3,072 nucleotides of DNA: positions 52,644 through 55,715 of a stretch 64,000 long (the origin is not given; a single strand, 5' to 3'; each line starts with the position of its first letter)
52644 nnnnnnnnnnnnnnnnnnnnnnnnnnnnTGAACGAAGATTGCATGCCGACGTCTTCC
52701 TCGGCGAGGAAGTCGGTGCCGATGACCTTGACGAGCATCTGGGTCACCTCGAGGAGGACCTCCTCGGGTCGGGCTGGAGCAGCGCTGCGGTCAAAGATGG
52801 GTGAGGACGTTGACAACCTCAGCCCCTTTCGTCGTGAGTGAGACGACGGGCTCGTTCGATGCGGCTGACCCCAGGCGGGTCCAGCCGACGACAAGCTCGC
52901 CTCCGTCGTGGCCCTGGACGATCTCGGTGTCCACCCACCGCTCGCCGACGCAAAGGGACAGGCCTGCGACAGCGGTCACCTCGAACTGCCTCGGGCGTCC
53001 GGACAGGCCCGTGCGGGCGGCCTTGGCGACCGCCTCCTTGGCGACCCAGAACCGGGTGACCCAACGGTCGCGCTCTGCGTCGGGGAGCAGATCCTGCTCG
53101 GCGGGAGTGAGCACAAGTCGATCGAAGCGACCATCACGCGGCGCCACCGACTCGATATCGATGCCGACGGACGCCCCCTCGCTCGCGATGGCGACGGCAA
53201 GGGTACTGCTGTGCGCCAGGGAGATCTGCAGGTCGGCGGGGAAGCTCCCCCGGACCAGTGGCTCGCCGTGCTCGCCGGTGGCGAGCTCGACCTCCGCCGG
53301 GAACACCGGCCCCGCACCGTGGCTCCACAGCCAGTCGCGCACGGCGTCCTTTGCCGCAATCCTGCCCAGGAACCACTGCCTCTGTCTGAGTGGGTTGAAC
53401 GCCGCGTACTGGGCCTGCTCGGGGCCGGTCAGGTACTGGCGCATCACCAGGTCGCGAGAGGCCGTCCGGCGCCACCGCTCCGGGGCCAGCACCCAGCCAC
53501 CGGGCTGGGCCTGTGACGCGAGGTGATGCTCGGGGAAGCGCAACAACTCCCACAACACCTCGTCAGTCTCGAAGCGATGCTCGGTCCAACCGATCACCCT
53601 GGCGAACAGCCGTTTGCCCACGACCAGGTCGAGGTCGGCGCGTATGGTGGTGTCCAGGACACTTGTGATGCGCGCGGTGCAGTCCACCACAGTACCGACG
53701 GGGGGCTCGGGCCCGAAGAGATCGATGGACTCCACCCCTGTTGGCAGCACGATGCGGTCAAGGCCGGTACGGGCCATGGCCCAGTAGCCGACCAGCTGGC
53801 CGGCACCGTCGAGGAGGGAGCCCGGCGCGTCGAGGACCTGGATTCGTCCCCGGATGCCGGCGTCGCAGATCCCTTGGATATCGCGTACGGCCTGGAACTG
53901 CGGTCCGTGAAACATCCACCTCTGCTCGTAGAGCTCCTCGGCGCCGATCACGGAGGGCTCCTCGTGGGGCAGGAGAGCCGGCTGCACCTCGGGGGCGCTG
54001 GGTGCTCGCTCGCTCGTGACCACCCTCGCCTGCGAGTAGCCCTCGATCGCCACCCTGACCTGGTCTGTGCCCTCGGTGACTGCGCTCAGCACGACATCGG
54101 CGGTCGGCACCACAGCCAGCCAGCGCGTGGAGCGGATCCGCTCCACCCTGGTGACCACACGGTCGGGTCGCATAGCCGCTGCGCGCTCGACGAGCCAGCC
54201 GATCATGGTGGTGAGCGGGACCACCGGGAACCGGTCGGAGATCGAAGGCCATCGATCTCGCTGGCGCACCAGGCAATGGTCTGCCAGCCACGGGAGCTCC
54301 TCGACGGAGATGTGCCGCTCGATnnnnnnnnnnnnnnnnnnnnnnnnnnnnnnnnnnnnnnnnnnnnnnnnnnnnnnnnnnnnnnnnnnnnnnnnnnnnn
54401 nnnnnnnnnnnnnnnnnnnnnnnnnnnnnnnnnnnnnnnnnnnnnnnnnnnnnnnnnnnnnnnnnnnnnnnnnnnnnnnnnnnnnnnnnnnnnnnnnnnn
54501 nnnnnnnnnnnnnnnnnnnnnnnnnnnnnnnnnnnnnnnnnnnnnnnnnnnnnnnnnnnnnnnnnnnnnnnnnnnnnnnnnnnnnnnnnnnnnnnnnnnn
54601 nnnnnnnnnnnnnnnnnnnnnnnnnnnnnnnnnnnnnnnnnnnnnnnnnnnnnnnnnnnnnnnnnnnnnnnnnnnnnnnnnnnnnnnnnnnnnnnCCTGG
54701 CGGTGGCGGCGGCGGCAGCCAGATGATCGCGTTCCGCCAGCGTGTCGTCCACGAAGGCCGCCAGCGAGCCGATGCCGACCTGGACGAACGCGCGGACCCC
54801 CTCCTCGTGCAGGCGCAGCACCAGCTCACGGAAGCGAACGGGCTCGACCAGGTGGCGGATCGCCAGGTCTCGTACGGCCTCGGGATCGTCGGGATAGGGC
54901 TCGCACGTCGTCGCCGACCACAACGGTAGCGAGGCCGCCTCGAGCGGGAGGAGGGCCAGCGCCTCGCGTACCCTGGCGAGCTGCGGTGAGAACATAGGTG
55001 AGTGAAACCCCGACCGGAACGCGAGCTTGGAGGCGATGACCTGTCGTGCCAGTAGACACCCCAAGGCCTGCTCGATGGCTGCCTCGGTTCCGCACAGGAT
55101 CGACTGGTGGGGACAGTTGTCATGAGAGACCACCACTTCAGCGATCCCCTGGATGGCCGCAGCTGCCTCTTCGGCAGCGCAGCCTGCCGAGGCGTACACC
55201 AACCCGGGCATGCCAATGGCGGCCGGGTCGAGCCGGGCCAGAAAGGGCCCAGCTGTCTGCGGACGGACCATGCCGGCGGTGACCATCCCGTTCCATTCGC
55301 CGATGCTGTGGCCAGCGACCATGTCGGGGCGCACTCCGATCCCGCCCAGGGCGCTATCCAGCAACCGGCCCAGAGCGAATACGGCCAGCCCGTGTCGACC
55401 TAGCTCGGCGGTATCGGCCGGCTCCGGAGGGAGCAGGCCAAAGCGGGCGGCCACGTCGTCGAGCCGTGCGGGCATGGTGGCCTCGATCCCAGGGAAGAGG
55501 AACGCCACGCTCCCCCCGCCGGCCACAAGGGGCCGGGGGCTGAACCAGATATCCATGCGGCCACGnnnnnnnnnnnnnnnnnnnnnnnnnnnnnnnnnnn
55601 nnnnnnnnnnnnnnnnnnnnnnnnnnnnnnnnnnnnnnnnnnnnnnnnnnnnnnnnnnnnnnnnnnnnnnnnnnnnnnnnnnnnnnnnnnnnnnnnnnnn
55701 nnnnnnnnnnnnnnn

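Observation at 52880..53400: Sfp-type phosphopantetheinyl transferase fused in cis to the C-terminus of a KS-AT-DH protein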

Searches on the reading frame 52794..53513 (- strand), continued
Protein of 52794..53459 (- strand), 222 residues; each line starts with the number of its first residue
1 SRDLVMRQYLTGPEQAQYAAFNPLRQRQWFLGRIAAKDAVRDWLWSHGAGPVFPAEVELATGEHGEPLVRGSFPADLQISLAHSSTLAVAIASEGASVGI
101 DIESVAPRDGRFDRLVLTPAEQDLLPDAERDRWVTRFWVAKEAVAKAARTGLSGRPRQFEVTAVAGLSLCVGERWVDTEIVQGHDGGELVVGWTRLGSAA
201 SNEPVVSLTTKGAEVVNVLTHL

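Call 55: fold_search(model_id=the predicted structure, library=pdb)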
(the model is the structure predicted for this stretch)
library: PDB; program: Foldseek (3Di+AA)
matches with E <= 10: 722; with E <= 0.001: 31
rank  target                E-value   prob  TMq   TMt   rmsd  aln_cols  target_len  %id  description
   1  4mrt_A                2.3e-10  1.00  0.65  0.69   4.0       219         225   16  Structure of the Phosphopantetheine Transferase Sfp in Complex with Coenzyme A and a Peptidyl Carrier Protein (released 2014-04-23)
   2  2cg5_A                3.2e-09  1.00  0.60  0.55   5.5       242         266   17  Structure of aminoadipate-semialdehyde dehydrogenase- phosphopantetheinyl transferase in complex with cytosolic acyl c (released 2006-03-01)
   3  2c43                  9.3e-09  1.00  0.62  0.54   5.3       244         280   18  STRUCTURE OF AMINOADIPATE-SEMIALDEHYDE DEHYDROGENASE- PHOSPHOPANTETHEINYL TRANSFERASE IN COMPLEX WITH COENZYME A (released 2005-10-24)
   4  1qr0                  5.1e-08  1.00  0.57  0.59   7.4       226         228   15  CRYSTAL STRUCTURE OF THE 4'-PHOSPHOPANTETHEINYL TRANSFERASE SFP-COENZYME A COMPLEX (released 1999-12-10)
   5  2byd                  5.4e-08  1.00  0.63  0.55   5.1       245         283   18  Structure of aminoadipate-semialdehyde dehydrogenase- phosphopantetheinyl transferase (released 2005-08-05)
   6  4qjl                  8.4e-08  1.00  0.56  0.58   4.7       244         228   19  Crystal structure of M. ulcerans phosphopantetheinyl transferase MuPPT (released 2014-07-16)
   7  7b4r                  4.3e-07  1.00  0.60  0.66   4.5       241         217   17  Structure of the 4'-phosphopantetheinyl transferase PptAb from Mycobacterium abscessus in complex with Coenzyme A and N- (released 2021-11-10)
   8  6qyg                  4.9e-07  1.00  0.58  0.63   4.4       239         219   18  4'-phosphopantetheinyl transferase PptAb from Mycobacterium abscessus at pH 8.5 with Mg2+ and CoA. (released 2020-03-25)
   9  6qxr                  5.5e-07  1.00  0.57  0.62   4.7       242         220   19  4'-phosphopantetheinyl transferase PptAb from Mycobacterium abscessus at pH 8.5 with Mn2+ and CoA. (released 2020-03-25)
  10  6qwu                  6.3e-07  1.00  0.61  0.66   4.5       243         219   18  4'-phosphopantetheinyl transferase PptAb from Mycobacterium abscessus at pH 5.5 with Mn2+ and CoA. (released 2020-03-25)
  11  7ed1_A                7.1e-07  1.00  0.57  0.61   5.0       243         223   21  Transferase from Mycobacterium smegmatis (released 2022-03-16)
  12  4u89                  9.2e-07  1.00  0.58  0.61   4.2       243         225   20  4'-phosphopantetheinyl transferase PptT from Mycobacterium tuberculosis (released 2015-08-26)
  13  7n8e_A                9.7e-07  1.00  0.58  0.63   8.6       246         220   22  PptT PAP(CoA) 9056 complex (released 2022-02-02)
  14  6ct5_A                9.7e-07  1.00  0.55  0.59   8.9       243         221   20  PptT PAP(CoA) 8918 complex (released 2019-02-06)
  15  4qjk                  1.4e-06  1.00  0.58  0.60   4.1       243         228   20  Crystal structure of M. tuberculosis phosphopantetheinyl transferase PptT (released 2014-07-16)
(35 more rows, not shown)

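Call 65: search_protein_representatives(alignment_id=A1)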
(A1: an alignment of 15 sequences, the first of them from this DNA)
Query: 15 sequences, 237 profile positions. Proteins with E-value up to 0.001 (for the whole library): 58555; up to 1e-10: 8571; up to 1e-30: 628. The best 150 are listed.
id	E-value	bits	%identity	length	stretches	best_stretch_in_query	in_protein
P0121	1.1e-100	352.1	-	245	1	1-234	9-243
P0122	2.8e-93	327.9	-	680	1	1-232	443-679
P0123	1.6e-89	315.6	-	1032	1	1-234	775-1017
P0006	1.6e-87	309.1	-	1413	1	1-232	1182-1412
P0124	2.1e-87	308.7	-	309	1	1-232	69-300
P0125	1.7e-86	305.7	-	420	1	1-232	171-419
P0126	4.8e-86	304.2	-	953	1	1-234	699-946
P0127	1.1e-85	303.1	-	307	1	1-234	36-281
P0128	4.8e-85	301.0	-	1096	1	1-233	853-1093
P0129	1.1e-84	299.8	-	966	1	1-234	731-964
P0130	2.8e-82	291.9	-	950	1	3-233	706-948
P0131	3.9e-82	291.5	-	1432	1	1-231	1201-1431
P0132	1.6e-81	289.5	-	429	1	1-232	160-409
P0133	1.7e-81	289.3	-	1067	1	2-232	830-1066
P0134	3.8e-81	288.2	-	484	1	1-232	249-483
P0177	1.8e-69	250.0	-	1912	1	2-233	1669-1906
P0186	4.1e-68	245.5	-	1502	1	10-232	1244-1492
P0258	5.4e-57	209.2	-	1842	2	5-202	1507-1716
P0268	4.7e-56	206.1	-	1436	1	17-233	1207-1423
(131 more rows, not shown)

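Call 66: search_protein_families(library=pfam, proteins=[P0177, P0258], max_evalue=0.001)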
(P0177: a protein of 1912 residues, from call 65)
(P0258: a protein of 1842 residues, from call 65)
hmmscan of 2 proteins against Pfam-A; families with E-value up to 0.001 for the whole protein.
P0177 (1912 aa): 7 families
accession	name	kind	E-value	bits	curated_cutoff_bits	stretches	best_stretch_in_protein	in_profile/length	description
PF08659.16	KR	-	2.3e-29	103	22.6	1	603-824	2-179/180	KR domain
PF01648.25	ACPS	-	1.6e-15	57.6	25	1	1807-1904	2-111/111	4'-phosphopantetheinyl transferase superfamily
PF00698.26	Acyl_transf_1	-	3.9e-14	53.3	32.7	1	1054-1259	77-281/319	Acyl transferase domain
PF00106.31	adh_short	-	7.1e-14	52.2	26.6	1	679-806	30-165/195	short chain dehydrogenase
PF13561.12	adh_short_C2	-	2.3e-09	37.6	27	1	681-806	30-159/236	Enoyl-(Acyl carrier protein) reductase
PF14765.12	PS-DH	-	5.6e-09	36.2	23.7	1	1533-1670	7-162/166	Polyketide synthase dehydratase N-terminal domain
PF00550.31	PP-binding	-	8.9e-07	29.5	20.8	1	270-323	3-55/67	Phosphopantetheine attachment site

P0258 (1842 aa): 7 families
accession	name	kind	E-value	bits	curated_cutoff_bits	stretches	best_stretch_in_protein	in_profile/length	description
PF00109.32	ketoacyl-synt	-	3.5e-60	204.2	20.8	1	22-313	3-252/252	Beta-ketoacyl synthase, N-terminal domain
PF02801.28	Ketoacyl-synt_C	-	2e-35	121.8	20.8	1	321-441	1-118/119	Beta-ketoacyl synthase, C-terminal domain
PF00698.26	Acyl_transf_1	-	1.1e-17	65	32.7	1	689-880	77-266/319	Acyl transferase domain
PF01648.25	ACPS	-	6e-12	46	25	1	1643-1718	1-78/111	4'-phosphopantetheinyl transferase superfamily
PF14765.12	PS-DH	-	1.7e-08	34.6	23.7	1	1380-1503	24-160/166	Polyketide synthase dehydratase N-terminal domain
PF16197.11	KAsynt_C_assoc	-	1.9e-06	28.7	33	1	446-494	6-49/111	Ketoacyl-synthetase C-terminal extension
PF00108.29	Thiolase_N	-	0.00026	20.9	26.4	1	225-262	75-112/260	Thiolase, N-terminal domain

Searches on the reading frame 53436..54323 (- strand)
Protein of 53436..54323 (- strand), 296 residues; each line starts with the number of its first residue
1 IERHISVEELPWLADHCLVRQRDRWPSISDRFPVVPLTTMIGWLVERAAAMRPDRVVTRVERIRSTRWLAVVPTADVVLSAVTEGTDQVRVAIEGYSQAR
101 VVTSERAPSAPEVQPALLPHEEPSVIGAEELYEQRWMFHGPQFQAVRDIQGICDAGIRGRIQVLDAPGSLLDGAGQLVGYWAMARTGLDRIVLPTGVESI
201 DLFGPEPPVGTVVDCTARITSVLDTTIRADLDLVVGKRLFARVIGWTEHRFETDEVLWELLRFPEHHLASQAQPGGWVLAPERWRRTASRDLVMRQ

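Call 52: search_protein_families(library=pfam, proteins=[window:53436-54323:-], max_evalue=1)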
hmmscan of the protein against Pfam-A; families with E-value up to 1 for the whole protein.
window:53436-54323:- (296 aa): 2 families
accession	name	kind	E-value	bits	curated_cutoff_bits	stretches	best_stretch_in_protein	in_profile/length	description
PF14765.12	PS-DH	-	7.9e-10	39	23.7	1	110-235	6-142/166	Polyketide synthase dehydratase N-terminal domain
PF21089.3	PKS_DH_N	-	0.12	12.8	27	1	3-94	20-99/103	Polyketide synthase dehydratase domain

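Call 73: search_protein_families(library=ncbifam, proteins=[window:53436-54323:-], max_evalue=0.001)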
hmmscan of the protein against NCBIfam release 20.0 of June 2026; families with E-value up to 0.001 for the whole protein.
window:53436-54323:- (296 aa): 0 families

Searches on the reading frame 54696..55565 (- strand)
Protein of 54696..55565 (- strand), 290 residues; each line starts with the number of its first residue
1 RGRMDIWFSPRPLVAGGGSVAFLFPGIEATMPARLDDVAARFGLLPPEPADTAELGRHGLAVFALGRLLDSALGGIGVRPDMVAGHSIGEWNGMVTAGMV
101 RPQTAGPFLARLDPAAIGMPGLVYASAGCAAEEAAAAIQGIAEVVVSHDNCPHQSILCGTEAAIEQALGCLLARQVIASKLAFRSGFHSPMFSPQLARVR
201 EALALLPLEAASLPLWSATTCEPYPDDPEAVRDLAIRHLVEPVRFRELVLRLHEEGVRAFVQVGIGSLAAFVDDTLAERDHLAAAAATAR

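Call 74: search_protein_families(library=ncbifam, proteins=[window:54696-55565:-], max_evalue=0.00001)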
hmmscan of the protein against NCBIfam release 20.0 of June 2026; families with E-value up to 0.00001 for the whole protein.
window:54696-55565:- (290 aa): 6 families
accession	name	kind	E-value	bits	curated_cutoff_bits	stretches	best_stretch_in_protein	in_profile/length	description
NF045894.1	PKS_plus_SDR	equivalog_domain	1e-22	79.7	1740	1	61-281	598-820/1515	type I polyketide synthase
TIGR00128.1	fabD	equivalog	2.9e-21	76.2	260.9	1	77-267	81-277/290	ACP S-malonyltransferase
TIGR03131.1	malonate_mdcH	equivalog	4.4e-18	65.7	297.9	1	62-275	59-275/297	malonate decarboxylase subunit epsilon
TIGR02813.1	omega_3_PfaA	subfamily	2.7e-15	54.2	1010.1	1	72-282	667-887/2582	polyketide-type polyunsaturated fatty acid synthase PfaA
NF041183.1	Pks2_ls1_myc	equivalog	4.9e-14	50.2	2400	1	60-289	595-827/2086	sulfolipid-1 biosynthesis phthioceranic/hydroxyphthioceranic acid synthase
NF037940.1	PKS_MbtD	equivalog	1.1e-06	27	1150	1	75-275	171-373/978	mycobactin polyketide synthase MbtD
